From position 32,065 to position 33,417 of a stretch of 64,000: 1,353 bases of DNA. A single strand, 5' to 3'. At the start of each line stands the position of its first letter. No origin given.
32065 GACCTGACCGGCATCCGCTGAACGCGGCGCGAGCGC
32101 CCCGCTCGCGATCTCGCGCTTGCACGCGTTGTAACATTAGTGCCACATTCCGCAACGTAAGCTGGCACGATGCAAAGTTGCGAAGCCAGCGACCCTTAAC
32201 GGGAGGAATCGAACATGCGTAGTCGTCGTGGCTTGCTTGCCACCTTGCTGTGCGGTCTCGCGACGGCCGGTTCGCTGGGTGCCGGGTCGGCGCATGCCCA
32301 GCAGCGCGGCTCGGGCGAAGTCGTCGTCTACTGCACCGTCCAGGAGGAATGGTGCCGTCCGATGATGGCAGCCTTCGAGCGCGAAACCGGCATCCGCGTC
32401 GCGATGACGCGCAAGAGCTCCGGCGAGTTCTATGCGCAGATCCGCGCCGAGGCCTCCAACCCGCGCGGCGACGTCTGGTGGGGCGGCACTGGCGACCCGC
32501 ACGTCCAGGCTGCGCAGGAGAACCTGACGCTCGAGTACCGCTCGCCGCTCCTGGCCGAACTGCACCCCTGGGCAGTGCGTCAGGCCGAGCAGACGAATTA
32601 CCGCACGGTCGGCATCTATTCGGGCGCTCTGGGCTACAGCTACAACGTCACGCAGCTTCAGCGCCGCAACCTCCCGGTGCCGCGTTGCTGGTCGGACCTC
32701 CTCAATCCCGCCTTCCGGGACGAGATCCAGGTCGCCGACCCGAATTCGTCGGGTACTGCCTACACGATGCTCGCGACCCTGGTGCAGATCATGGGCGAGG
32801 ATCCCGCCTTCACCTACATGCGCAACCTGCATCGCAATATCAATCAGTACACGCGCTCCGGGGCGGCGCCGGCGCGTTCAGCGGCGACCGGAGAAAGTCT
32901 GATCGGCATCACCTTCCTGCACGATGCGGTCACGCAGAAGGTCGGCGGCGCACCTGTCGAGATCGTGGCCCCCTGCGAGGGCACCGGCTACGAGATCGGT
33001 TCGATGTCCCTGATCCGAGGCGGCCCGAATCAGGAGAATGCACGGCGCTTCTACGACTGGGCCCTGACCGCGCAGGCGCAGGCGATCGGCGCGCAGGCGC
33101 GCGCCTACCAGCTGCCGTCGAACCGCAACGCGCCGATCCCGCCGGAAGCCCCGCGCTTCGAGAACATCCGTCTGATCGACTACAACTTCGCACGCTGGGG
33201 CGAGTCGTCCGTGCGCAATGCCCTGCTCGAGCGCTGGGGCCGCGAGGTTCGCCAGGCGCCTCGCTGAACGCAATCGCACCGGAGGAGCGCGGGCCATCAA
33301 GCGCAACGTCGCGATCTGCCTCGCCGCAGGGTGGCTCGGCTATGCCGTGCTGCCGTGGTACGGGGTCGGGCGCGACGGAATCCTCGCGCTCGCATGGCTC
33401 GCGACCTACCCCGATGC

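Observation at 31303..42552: FbpA/AfuA-type ABC importer with tandem-duplicated binding proteins inside an inositol-related neighbourhood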

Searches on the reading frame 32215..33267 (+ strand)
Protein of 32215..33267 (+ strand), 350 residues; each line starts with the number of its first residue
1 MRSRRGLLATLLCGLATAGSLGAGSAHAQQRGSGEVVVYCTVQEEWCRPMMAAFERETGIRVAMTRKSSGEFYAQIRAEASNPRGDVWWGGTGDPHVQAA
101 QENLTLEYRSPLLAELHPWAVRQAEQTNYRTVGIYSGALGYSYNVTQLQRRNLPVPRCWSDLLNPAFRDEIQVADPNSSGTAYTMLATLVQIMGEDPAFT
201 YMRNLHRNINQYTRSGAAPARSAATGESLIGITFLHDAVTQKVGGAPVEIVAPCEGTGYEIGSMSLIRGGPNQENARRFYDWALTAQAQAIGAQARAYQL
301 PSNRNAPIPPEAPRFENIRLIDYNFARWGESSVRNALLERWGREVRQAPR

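Call 3: search_protein_families(library=pfam, proteins=[window:32215-33267:+])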
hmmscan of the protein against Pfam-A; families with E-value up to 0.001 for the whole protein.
window:32215-33267:+ (350 aa): 4 families
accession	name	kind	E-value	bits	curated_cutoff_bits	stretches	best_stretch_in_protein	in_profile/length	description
PF13343.11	SBP_bac_6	-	4.8e-25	88.9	24.6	1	128-327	55-243/245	Bacterial extracellular solute-binding protein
PF13531.11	SBP_bac_11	-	4.1e-21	76.2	25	1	44-291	10-220/227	Bacterial extracellular solute-binding protein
PF13416.11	SBP_bac_8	-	1.2e-14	55.3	27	1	50-308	2-267/279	Bacterial extracellular solute-binding protein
PF01547.30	SBP_bac_1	-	2.4e-12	47.9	26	1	50-290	13-307/307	Bacterial extracellular solute-binding protein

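Call 4: search_protein_families(library=ncbifam, proteins=[window:32215-33267:+])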
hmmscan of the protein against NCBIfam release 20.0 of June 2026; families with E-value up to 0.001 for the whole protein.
window:32215-33267:+ (350 aa): 6 families
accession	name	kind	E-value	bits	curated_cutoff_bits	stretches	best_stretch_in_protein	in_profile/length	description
TIGR03261.1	phnS2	equivalog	1e-59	202.3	392.75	1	15-344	7-328/334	putative 2-aminoethylphosphonate ABC transporter substrate-binding protein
NF011620.1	PRK15046.1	equivalog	1e-28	100.1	310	1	17-303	8-291/334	2-aminoethylphosphonate ABC transporter substrate-binding protein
TIGR03227.1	PhnS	equivalog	5.1e-24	84.8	395.3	1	16-308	18-306/360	2-aminoethylphosphonate ABC transporter substrate-binding protein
NF007048.0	PRK09501.1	equivalog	2.4e-06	26.7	582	1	196-301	193-296/348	spermidine/putrescine ABC transporter substrate-binding protein PotD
TIGR01254.1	sfuA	subfamily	6e-05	22.4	93.4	1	50-290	23-257/306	thiamine ABC transporter substrate-binding protein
TIGR01256.1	modA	equivalog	0.00063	19.7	62.5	0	50-80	11-41/217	molybdate ABC transporter substrate-binding protein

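Call 6: search_solved_structures(query=window:32215-33267:+, max_evalue=0.01, show_alignments=2)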
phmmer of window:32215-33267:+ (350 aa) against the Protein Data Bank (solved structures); distinct sequences matched with E-value up to 0.01: 38.
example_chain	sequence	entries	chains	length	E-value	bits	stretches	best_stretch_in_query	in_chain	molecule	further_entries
8x1a_B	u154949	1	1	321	1.4e-84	287.6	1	33-347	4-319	Iron(III) ABC transporter, periplasmic iron-compound-binding protein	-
4r72_A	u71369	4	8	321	3.4e-84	286.4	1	33-348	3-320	ABC-type Fe3+ transport system, periplasmic component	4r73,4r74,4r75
6wce_A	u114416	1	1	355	7e-74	252.4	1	30-348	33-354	Pyridoxal-5-phosphate binding protein A (P5PA)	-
6lki_A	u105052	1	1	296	1.1e-11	47.9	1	32-283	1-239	ABC transporter, solute-binding protein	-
6lkg_A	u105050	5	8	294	4.2e-11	46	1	37-283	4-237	ABC transporter, solute-binding protein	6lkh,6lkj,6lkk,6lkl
4r6y_A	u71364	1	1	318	1.4e-09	41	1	45-292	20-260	Putative 2-aminoethylphosphonate-binding periplasmic protein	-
7li0_A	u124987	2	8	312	1.8e-08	37.4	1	35-320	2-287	Fe(3+) ABC transporter substrate-binding protein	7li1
1xvy_A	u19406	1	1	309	2.6e-06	30.2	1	36-299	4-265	sfuA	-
1y4t_A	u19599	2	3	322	6.4e-06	29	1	50-305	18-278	putative iron-uptake ABC transport system periplasmic iron-binding protein | Putative iron-uptake ABC transport system,periplasmic iron-binding protein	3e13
7xjm_A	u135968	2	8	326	8.7e-06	28.5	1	50-301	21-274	Putrescine-binding periplasmic protein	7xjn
1nnf_A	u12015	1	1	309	1.3e-05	28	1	36-303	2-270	Iron-utilization periplasmic protein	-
4edp_A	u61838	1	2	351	1.7e-05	27.5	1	4-326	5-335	ABC transporter, substrate-binding protein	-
2pt1_A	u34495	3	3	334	2.1e-05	27.3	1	37-315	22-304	Iron transport protein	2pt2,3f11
8y5h_E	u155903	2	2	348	2.8e-05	26.9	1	18-302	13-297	Spermidine/putrescine-binding periplasmic protein | Putrescine-binding periplasmic protein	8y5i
2o6a_A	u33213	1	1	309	3e-05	26.8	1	36-303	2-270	Iron-utilization periplasmic protein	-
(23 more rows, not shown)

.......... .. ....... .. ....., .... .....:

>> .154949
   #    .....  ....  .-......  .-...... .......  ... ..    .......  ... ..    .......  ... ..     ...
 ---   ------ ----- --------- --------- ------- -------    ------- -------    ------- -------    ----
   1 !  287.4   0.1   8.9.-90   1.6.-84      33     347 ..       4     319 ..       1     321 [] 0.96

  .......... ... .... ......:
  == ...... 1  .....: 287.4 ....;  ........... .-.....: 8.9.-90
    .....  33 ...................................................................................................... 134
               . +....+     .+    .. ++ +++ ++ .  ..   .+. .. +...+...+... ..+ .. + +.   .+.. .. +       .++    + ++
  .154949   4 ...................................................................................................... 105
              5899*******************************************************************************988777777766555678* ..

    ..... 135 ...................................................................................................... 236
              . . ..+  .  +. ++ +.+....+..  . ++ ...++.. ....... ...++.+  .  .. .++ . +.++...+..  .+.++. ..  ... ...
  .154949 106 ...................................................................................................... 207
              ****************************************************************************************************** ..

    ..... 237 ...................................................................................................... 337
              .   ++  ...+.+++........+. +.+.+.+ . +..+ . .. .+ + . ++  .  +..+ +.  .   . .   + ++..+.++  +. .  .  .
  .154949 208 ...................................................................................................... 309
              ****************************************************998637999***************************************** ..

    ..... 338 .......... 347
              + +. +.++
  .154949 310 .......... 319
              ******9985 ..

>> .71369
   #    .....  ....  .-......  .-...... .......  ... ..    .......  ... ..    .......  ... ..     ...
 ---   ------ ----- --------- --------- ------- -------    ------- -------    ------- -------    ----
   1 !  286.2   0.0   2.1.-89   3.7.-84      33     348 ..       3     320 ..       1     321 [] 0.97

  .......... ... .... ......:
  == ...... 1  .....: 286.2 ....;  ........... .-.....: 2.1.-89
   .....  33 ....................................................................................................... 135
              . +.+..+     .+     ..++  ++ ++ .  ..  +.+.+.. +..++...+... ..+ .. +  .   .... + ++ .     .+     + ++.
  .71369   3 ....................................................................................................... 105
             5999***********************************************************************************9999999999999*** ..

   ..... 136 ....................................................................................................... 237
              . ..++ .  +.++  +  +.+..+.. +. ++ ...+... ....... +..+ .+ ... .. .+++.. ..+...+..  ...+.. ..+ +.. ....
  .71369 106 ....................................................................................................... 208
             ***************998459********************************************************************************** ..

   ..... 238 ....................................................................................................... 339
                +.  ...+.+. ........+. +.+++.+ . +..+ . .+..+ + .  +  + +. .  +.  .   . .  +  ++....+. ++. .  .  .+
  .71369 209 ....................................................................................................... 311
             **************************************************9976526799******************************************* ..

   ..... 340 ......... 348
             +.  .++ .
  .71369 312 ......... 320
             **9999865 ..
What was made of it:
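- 32215..33267 (+): SBP1, an AfuA-type periplasmic binding protein of the clade linked to IMPase and iol genes. Pocket signature is Q11/S36/A186 in AfuA numbering. PDB matches: AfuA 4R72 at E 3e-84 and VcA0625 8X1A at 1e-84 (call 6).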

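Call 16: find_homologous_proteins(query=window:32215-33267:+, max_evalue=1e-30)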
Query window:32215-33267:+ (350 aa): 7997 proteins with E <= 1e-30 among 8000 candidates; the best 120 are listed.
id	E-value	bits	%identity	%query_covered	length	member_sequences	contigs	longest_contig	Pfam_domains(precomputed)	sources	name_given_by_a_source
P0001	6.5e-235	797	100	100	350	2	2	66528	PF13531.12,PF13416.12,PF13343.12,PF01547.31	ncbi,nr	ncbi:MAG: ABC transporter substrate-binding protein [Alphaproteobacteria bacterium]|nr:ABC transport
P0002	9.5e-203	691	87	100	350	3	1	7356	PF13531.12,PF13416.12,PF13343.12,PF01547.31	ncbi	-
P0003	6.8e-198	675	88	91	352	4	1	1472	PF13531.12,PF13416.12,PF13343.12,PF01547.31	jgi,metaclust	metaclust:\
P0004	3.0e-193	660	86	92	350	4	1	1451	PF13531.12,PF13416.12,PF13343.12,PF01547.31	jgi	jgi:iron(III) transport system substrate-binding protein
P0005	3.3e-178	610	75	100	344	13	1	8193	PF13531.12,PF13416.12,PF13343.12,PF01547.31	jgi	jgi:iron(III) transport system substrate-binding protein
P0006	1.0e-177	609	76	100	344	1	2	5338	PF13531.12,PF13416.12,PF13343.12,PF01547.31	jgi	jgi:iron(III) transport system substrate-binding protein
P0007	1.3e-177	608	76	100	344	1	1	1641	PF13531.12,PF13416.12,PF13343.12,PF01547.31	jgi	jgi:iron(III) transport system substrate-binding protein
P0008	3.1e-177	607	77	95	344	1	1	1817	PF13531.12,PF13416.12,PF13343.12,PF01547.31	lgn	-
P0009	3.4e-177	607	81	91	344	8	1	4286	PF13531.12,PF13416.12,PF13343.12,PF01547.31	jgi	jgi:iron(III) transport system substrate-binding protein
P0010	6.2e-177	606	75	100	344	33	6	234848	PF13531.12,PF13416.12,PF13343.12,PF01547.31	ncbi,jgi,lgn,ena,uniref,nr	ncbi:ABC transporter substrate-binding protein [Elioraea tepidiphila]|jgi:iron(III) transport system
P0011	7.4e-177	606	79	91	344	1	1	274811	PF13531.12,PF13416.12,PF13343.12,PF01547.31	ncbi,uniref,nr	ncbi:ABC transporter substrate-binding protein [Roseomonas sp. HF4]|uniref:ABC transporter substrate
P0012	1.6e-176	605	75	100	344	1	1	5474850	PF13531.12,PF13416.12,PF13343.12,PF01547.31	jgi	jgi:iron(III) transport system substrate-binding protein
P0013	2.0e-176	605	79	91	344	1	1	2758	PF13531.12,PF13416.12,PF13343.12,PF01547.31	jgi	-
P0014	3.0e-176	604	77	97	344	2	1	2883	PF13531.12,PF13416.12,PF13343.12,PF01547.31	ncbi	-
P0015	3.4e-176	604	79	91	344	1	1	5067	PF13531.12,PF13416.12,PF13343.12,PF01547.31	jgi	jgi:iron(III) transport system substrate-binding protein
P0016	5.9e-176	603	80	91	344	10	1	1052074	PF13531.12,PF13416.12,PF13343.12,PF01547.31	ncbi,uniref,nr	ncbi:ABC transporter substrate-binding protein [Roseomonas sp. AR75]|uniref:ABC transporter substrat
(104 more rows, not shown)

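Call 17: find_encoding_contigs(protein=P0010, flank=10000, max_places=2)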
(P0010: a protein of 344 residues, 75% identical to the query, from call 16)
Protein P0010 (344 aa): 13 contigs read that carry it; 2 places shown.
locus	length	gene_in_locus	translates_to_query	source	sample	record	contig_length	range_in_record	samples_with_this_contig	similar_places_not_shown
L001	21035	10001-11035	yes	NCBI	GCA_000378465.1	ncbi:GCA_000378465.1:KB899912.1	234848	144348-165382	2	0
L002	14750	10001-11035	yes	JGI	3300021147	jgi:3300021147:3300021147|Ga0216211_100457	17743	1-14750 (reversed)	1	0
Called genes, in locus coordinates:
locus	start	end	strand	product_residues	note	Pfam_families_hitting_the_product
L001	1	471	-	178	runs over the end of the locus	PF00731:AIRC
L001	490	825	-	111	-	PF04325:DUF465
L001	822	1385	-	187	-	PF05163:DinB, PF12867:DinB_2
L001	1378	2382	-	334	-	PF02881:SRP54_N, PF00448:SRP54, PF13604:AAA_30 (weak)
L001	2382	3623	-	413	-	PF00919:UPF0004, PF04055:Radical_SAM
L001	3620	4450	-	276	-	PF01678:DAP_epimerase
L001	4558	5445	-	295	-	PF01261:AP_endonuc_2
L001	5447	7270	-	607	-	PF02776:TPP_enzyme_N, PF00205:TPP_enzyme_M, PF02775:TPP_enzyme_C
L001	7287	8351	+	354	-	PF01408:GFO_IDH_MocA, PF02894:GFO_IDH_MocA_C, PF22725:GFO_IDH_MocA_C3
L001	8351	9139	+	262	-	PF00106:adh_short, PF08659:KR, PF13561:adh_short_C2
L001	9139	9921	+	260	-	PF00459:Inositol_P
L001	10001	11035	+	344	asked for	PF13531:SBP_bac_11, PF01547:SBP_bac_1, PF13416:SBP_bac_8, PF13343:SBP_bac_6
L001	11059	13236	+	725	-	PF00528:BPD_transp_1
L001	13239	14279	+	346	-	PF00005:ABC_tran, PF13304:AAA_21 (faint), PF08402:TOBE_2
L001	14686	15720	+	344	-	PF13191:AAA_16 (faint), PF07728:AAA_5 (faint), PF20720:nSTAND3 (weak), PF00004:AAA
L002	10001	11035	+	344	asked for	PF13531:SBP_bac_11, PF01547:SBP_bac_1, PF13416:SBP_bac_8, PF13343:SBP_bac_6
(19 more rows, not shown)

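Call 18: find_encoding_contigs(protein=P0016, flank=10000, max_places=2)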
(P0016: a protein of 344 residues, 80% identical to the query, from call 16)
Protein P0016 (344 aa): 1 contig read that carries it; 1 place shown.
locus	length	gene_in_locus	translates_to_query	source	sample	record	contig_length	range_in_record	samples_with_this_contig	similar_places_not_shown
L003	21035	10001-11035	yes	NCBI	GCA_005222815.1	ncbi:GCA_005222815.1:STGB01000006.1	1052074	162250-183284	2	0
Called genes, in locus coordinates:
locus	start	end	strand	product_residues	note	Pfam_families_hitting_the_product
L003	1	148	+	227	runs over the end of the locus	PF03737:RraA-like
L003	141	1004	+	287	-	PF09084:NMT1 (faint)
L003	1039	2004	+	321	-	PF03401:TctC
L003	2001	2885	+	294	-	PF04909:Amidohydro_2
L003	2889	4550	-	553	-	PF02690:Na_Pi_cotrans, PF01895:PhoU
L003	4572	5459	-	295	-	PF01261:AP_endonuc_2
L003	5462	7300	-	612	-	PF02776:TPP_enzyme_N, PF00205:TPP_enzyme_M, PF02775:TPP_enzyme_C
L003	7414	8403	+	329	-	PF01408:GFO_IDH_MocA, PF02894:GFO_IDH_MocA_C, PF22725:GFO_IDH_MocA_C3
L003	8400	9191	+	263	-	PF00106:adh_short, PF08659:KR, PF13561:adh_short_C2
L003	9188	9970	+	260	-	PF00459:Inositol_P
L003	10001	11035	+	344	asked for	PF13531:SBP_bac_11, PF01547:SBP_bac_1, PF13416:SBP_bac_8, PF13343:SBP_bac_6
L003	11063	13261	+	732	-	PF00528:BPD_transp_1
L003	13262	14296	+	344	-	PF00005:ABC_tran, PF13304:AAA_21 (weak), PF08402:TOBE_2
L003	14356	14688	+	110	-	-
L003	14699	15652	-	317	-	-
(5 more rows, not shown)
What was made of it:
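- In Elioraea and Roseomonas the genes form one array: iolG-SDR-IMPase-SBP-permease-ATPase, divergent from iolD-iolE (calls 17, 18).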

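Call 20: find_related_loci(query=window:32215-33267:+, collection=genome_contigs, flank=10000)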
Query window:32215-33267:+ (350 aa) in genome_contigs; peptide patterns used: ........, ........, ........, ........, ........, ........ (x = any residue, [..] = any of these).
495 stretches matched a pattern; 457 encode a relative of the query (tblastn E <= 1e-3); the best 80 are kept; 80 distinct loci.
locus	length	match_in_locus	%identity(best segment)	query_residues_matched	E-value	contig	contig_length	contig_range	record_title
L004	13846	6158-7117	78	31-350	2e-176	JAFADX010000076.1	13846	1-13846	MAG: Proteobacteria bacterium isolate OH_SBB_96 k127_705451, whole genome shotgun sequence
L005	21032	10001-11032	74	1-350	4e-175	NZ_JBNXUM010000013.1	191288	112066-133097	Falsiroseomonas sp. HW251 13, whole genome shotgun sequence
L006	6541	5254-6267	75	12-350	7e-176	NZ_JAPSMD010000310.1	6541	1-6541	Falsiroseomonas oryzae strain MO-31 MO-31.00310, whole genome shotgun sequence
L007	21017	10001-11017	73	1-345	5e-174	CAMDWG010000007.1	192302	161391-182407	MAG: Roseomonas mucosa isolate MsE-30jul19-74 genome assembly, contig: MsE-30jul19-C66, whole genome shotgun sequence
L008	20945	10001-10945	80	31-345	2e-173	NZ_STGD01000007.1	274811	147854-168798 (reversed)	Roseomonas sp. HF4 HF4_ctg007, whole genome shotgun sequence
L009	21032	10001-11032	74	1-350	3e-173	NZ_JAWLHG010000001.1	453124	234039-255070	MAG: Falsiroseomonas sp. isolate 30dZY2.bin.48 NODE_33_length_453124_cov_8.464566, whole genome shotgun sequence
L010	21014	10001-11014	75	12-350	2e-172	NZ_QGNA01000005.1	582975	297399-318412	Falsiroseomonas bella strain CQN31 contig5, whole genome shotgun sequence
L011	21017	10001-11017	75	1-345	9e-173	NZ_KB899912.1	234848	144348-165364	Elioraea tepidiphila DSM 17972 F563DRAFT_scaffold00003.3, whole genome shotgun sequence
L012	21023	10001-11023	76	1-345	3e-172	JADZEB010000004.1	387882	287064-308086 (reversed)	MAG: Alphaproteobacteria bacterium isolate SJ804 c_000000139241, whole genome shotgun sequence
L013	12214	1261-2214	75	28-345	1e-171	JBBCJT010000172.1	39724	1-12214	MAG: Rhodovastum atsumiense isolate MAG_CPA_44 P10A_000000051440, whole genome shotgun sequence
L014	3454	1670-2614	79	31-345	9e-180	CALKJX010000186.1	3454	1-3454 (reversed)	MAG: uncultured Elioraea sp. isolate N1_Bin_METABAT__12_sub_1 genome assembly, contig: c_000003769970, whole genome shot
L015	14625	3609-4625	76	1-345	9e-171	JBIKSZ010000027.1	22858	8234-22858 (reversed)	MAG: Roseomonas sp. isolate ME2015-07-07_3300042695_group6_bin191 Rohwer_bin1786_scaffold_884_c1, whole genome shotgun s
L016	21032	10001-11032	73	1-350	2e-170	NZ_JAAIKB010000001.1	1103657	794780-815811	Falsiroseomonas algicola strain PeD5 NODE_1_length_1103657_cov_192.728946, whole genome shotgun sequence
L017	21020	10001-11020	74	7-350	3e-169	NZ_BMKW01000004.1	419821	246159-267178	Neoroseomonas lacus strain CGMCC 1.3617 sequence04, whole genome shotgun sequence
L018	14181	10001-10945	77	31-345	8e-170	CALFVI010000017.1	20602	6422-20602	MAG: uncultured Elioraea sp. isolate H1_Bin_Bin_64_sub_1_1 genome assembly, contig: c_000000203402, whole genome shotgun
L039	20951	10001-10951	75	34-350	1e-166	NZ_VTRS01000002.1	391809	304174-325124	Rhabdaerophilum calidifontis strain SYSU G02060 Scaffold2_1, whole genome shotgun sequence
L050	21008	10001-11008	69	15-350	2e-164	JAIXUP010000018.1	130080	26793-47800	MAG: Hyphomicrobiales bacterium isolate D1_MAG_00033 pond_D1_MAG_00033_000000000065, whole genome shotgun sequence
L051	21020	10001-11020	66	1-350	1e-164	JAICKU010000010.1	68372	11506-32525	MAG: Burkholderiales bacterium isolate GZL_HY_2_bin.85 k141_1355449_length_68372_cov_80.9270, whole genome shotgun seque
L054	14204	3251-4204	71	34-350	4e-164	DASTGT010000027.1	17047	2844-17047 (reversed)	MAG TPA_asm: Casimicrobiaceae bacterium isolate SMAG_U37 k141_371515, whole genome shotgun sequence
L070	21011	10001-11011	69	12-350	7e-161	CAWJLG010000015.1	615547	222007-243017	MAG: uncultured beta proteobacterium isolate MFD05942.bin.1.21 genome assembly, contig: contig_5653, whole genome shotgu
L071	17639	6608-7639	64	1-350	6e-160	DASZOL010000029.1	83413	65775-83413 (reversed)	MAG TPA_asm: Candidatus Methylomirabilota bacterium isolate SMAG_U5944 k141_1592433, whole genome shotgun sequence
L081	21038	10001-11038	63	2-350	9e-159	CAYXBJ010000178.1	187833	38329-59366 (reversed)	MAG TPA_asm: uncultured bacterium isolate binchicken_co279_6 genome assembly, contig: k141_4087096, whole genome shotgun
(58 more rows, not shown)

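Call 48: search_protein_representatives(protein=window:32215-33267:+)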
Query: 350 residues. Proteins with E-value up to 0.001 (for the whole library): 6155; up to 1e-10: 2320; up to 1e-30: 420. The best 150 are listed.
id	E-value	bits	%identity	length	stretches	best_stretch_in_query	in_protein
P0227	1.6e-136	471.6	58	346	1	4-350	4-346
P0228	6.9e-97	341.3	47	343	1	24-350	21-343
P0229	7.1e-97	341.2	62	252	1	20-262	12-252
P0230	1.4e-96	340.2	45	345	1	10-350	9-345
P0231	3.9e-92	325.6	48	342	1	9-348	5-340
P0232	7.2e-90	318.2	47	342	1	35-350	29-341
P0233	2.4e-86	306.6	42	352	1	3-346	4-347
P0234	3.4e-85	302.9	44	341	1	16-346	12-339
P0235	1.0e-81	291.4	41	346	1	15-348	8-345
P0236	1.5e-79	284.3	44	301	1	50-350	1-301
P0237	4.8e-79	282.6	43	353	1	31-349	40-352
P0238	4.1e-78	279.6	43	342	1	33-345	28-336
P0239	4.5e-78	279.4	40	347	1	20-345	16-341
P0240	2.5e-77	277.0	57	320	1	112-315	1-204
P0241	2.6e-77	276.9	40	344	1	16-350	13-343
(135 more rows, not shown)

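Call 52: predict_structure(alignment_id=A1)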
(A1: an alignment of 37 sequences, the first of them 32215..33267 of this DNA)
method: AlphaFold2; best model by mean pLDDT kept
length: 350 residues; sequences in the alignment: 37
mean_pLDDT: 90.2   pTM: 0.83
mean pLDDT of the five models: 90.2, 90.2, 89.3, 89.2, 89.0
residues with pLDDT >= 90: 267; 70-90: 50; 50-70: 19; < 50: 14
segments of 3 or more residues with pLDDT < 50: 1-8
pLDDT, mean of each block of 10 residues (from residue 1): 45 52 50 84 87 97 90 93 96 87 97 97 95 96 98 98 98 91 95 97 98 92 98 96 97 95 96 97 97 90 95 93 86 93 92
secondary structure, 60 per line:
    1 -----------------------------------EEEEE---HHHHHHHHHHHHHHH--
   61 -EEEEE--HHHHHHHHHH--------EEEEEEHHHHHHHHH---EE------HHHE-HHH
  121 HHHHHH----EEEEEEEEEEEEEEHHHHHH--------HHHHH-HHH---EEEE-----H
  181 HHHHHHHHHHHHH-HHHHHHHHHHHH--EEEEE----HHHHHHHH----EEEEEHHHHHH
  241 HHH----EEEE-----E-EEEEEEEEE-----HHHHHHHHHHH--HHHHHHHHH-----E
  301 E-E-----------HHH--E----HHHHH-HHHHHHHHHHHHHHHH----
elements in order: E36-40 H44-58 E62-66 H69-78 E87-92 H93-101 H118-126 E131-144 H145-150 H159-163 E171-174 H180-193 H195-206 E209-213 H218-225 E230-234 H235-243 E248-251 E259-267 H273-283 H286-294 H325-329 H331-346
